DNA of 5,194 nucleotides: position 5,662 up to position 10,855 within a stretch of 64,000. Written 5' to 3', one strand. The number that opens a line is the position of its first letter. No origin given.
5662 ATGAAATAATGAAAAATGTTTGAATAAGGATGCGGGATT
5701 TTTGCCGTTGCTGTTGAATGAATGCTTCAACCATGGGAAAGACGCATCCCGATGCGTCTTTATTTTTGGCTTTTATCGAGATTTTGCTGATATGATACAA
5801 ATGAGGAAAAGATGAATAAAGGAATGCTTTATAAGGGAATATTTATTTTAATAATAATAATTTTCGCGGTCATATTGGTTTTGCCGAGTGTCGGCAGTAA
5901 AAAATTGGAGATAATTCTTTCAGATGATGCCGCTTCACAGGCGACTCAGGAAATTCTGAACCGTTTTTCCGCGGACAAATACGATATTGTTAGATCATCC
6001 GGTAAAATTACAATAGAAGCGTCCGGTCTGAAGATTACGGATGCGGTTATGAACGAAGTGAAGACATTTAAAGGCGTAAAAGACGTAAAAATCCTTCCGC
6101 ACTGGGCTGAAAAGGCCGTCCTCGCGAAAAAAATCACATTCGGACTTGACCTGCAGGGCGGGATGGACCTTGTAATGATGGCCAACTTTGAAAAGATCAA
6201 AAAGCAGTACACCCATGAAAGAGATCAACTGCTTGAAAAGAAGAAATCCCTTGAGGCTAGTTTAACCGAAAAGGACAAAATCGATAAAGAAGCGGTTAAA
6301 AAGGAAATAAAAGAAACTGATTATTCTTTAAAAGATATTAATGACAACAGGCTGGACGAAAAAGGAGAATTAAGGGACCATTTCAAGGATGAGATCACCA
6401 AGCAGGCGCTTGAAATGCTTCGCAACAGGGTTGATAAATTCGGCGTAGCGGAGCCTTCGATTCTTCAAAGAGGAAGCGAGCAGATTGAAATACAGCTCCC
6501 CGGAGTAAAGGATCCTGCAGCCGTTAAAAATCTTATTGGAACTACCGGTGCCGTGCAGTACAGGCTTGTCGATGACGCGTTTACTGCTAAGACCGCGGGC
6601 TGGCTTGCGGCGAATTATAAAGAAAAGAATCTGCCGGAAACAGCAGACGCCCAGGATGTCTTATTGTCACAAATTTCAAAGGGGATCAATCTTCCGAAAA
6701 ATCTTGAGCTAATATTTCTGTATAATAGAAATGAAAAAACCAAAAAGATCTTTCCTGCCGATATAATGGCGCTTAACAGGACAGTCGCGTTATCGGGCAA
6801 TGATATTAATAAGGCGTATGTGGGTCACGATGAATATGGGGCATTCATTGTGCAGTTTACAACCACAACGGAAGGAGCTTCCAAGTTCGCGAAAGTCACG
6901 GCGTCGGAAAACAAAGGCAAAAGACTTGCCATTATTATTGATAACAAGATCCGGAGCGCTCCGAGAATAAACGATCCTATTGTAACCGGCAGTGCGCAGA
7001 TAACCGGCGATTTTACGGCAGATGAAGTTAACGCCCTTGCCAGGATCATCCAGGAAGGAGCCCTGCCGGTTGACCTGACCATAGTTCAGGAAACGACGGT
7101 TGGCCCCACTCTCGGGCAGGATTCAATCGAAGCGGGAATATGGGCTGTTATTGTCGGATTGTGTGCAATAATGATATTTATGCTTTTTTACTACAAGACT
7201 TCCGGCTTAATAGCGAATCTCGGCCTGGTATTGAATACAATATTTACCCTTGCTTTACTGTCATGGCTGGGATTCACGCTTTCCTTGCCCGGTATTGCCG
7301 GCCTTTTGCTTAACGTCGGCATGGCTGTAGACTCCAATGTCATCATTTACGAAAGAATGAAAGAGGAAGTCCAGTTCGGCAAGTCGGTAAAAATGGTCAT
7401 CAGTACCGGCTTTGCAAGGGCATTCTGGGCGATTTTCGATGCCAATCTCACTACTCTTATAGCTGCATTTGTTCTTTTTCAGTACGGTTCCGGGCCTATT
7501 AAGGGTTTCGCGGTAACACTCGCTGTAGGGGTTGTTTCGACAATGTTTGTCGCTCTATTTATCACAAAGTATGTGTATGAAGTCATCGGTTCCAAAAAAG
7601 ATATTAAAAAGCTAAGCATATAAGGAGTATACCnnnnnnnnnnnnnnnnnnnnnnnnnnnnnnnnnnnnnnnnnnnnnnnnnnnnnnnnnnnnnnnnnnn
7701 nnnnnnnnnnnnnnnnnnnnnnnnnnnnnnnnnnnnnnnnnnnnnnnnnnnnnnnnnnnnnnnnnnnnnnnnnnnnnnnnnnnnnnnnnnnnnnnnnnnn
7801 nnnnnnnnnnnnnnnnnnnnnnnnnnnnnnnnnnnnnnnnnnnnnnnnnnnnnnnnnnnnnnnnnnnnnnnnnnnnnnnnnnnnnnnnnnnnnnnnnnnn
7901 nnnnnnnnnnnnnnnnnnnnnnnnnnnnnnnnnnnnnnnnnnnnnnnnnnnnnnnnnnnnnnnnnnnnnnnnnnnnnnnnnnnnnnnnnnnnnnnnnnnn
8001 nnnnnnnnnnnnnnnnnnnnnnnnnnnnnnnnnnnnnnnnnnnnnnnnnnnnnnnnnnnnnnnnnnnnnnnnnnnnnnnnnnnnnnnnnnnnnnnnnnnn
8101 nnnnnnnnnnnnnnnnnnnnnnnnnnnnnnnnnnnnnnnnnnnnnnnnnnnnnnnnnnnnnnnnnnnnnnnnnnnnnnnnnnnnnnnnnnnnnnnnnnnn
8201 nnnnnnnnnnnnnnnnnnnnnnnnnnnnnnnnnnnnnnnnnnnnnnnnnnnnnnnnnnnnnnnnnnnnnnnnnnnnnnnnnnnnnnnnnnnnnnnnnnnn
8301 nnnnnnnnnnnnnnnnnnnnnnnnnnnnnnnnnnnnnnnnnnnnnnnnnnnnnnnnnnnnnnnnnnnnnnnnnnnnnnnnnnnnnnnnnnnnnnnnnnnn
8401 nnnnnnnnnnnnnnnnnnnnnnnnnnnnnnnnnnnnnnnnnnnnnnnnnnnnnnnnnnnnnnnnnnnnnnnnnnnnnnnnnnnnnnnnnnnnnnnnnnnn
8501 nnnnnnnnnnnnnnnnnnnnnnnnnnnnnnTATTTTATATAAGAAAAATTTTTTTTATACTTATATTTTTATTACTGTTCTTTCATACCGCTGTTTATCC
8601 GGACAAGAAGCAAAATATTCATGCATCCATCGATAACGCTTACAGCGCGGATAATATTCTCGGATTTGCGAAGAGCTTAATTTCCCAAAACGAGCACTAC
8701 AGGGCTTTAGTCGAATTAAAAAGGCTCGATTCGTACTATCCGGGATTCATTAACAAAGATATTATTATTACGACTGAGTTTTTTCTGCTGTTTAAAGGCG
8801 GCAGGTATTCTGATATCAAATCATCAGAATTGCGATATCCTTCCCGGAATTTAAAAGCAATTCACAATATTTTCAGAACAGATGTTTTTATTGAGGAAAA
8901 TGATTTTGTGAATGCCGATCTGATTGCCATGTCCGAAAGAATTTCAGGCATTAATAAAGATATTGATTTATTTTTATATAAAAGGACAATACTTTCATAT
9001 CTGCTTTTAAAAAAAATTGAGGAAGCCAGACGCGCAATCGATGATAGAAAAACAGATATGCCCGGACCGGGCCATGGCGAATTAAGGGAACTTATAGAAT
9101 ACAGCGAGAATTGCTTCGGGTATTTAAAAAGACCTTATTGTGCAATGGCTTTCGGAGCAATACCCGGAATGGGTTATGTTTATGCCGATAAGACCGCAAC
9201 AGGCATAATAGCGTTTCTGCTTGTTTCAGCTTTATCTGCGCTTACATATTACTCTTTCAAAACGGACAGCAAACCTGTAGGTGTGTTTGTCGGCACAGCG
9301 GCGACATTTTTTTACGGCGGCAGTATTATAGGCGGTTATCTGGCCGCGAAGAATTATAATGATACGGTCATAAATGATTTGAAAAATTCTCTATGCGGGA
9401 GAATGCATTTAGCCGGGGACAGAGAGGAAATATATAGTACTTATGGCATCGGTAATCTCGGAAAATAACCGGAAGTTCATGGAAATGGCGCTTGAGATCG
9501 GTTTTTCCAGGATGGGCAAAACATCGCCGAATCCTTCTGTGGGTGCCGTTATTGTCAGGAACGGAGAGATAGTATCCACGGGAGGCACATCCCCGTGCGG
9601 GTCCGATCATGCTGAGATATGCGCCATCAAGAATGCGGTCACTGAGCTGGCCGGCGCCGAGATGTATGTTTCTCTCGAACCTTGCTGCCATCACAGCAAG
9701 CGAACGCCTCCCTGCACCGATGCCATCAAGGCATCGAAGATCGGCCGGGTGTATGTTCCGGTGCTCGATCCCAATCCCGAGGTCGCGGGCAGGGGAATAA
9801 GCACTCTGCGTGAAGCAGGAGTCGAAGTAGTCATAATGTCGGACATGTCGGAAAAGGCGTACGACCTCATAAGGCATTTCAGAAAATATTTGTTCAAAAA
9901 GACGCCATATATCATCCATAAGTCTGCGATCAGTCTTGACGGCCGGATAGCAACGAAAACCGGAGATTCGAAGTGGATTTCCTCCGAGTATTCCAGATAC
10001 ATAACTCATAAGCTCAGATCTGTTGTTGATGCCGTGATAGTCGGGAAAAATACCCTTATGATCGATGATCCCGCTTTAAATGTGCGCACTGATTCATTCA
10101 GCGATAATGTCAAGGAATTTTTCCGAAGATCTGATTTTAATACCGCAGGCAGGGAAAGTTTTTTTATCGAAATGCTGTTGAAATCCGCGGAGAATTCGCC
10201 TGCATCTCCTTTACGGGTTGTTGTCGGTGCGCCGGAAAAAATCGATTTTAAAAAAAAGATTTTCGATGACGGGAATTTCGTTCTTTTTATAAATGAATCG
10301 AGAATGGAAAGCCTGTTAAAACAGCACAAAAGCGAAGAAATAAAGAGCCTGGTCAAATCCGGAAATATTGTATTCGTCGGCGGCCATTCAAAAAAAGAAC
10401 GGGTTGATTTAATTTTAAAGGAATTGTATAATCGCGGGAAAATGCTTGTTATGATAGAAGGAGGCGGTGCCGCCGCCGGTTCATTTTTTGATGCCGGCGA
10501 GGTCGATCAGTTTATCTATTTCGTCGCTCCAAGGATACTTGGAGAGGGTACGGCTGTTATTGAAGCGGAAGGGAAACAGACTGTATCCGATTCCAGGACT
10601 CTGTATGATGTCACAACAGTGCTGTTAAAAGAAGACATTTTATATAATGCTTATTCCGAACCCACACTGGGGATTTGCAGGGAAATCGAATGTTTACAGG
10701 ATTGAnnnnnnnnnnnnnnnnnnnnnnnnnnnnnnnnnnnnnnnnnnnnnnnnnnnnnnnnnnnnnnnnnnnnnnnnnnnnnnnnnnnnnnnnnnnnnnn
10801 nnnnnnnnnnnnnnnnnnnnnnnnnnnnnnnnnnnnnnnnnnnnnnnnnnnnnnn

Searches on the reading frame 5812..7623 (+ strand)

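Call 70: search_protein_families(library=pfam, proteins=[window:5812-7623:+], max_evalue=0.00001)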
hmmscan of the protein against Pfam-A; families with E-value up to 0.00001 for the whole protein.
window:5812-7623:+ (603 aa): 3 families
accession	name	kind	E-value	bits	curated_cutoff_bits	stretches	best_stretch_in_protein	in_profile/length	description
PF22599.2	SecDF_P1_head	-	2.2e-26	92.4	27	1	318-420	12-114/114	SecDF, P1 head subdomain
PF21760.3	SecD_1st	-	4.2e-21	74.6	27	1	197-255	2-60/60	Protein translocase subunit SecDF, P1 domain, N-terminal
PF02355.23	SecD_SecF_C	-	2.7e-20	73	20.5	1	421-589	12-183/189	Protein export membrane protein SecD/SecF, C-terminal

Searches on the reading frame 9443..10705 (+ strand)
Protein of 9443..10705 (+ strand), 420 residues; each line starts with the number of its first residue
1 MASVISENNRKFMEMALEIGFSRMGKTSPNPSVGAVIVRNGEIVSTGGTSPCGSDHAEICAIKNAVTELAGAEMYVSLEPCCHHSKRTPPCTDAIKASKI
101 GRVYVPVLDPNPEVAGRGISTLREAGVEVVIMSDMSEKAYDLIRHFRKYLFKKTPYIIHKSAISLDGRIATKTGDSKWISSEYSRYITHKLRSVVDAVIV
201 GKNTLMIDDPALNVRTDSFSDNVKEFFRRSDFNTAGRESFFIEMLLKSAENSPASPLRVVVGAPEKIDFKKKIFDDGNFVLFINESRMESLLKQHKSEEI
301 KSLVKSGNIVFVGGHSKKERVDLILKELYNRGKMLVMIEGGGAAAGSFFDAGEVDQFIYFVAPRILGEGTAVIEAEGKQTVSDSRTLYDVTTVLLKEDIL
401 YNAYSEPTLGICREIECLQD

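Call 70: search_protein_families(library=pfam, proteins=[window:9443-10705:+], max_evalue=0.00001)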
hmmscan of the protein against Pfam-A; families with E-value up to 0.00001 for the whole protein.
window:9443-10705:+ (420 aa): 4 families
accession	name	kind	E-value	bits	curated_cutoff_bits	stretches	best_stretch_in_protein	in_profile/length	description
PF01872.23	RibD_C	-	1.4e-35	123.4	24.1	1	155-386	1-182/197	RibD C-terminal domain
PF00383.29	dCMP_cyt_deam_1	-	2.1e-19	69.8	25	1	7-105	2-100/102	Cytidine and deoxycytidylate deaminase zinc-binding region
PF18785.7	Inv-AAD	-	2e-07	31.4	26.5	1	36-138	3-123/129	Invertebrate-AID/APOBEC-deaminase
PF14437.12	MafB19-deam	-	6.4e-06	26.6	27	0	10-120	4-114/142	MafB19-like deaminase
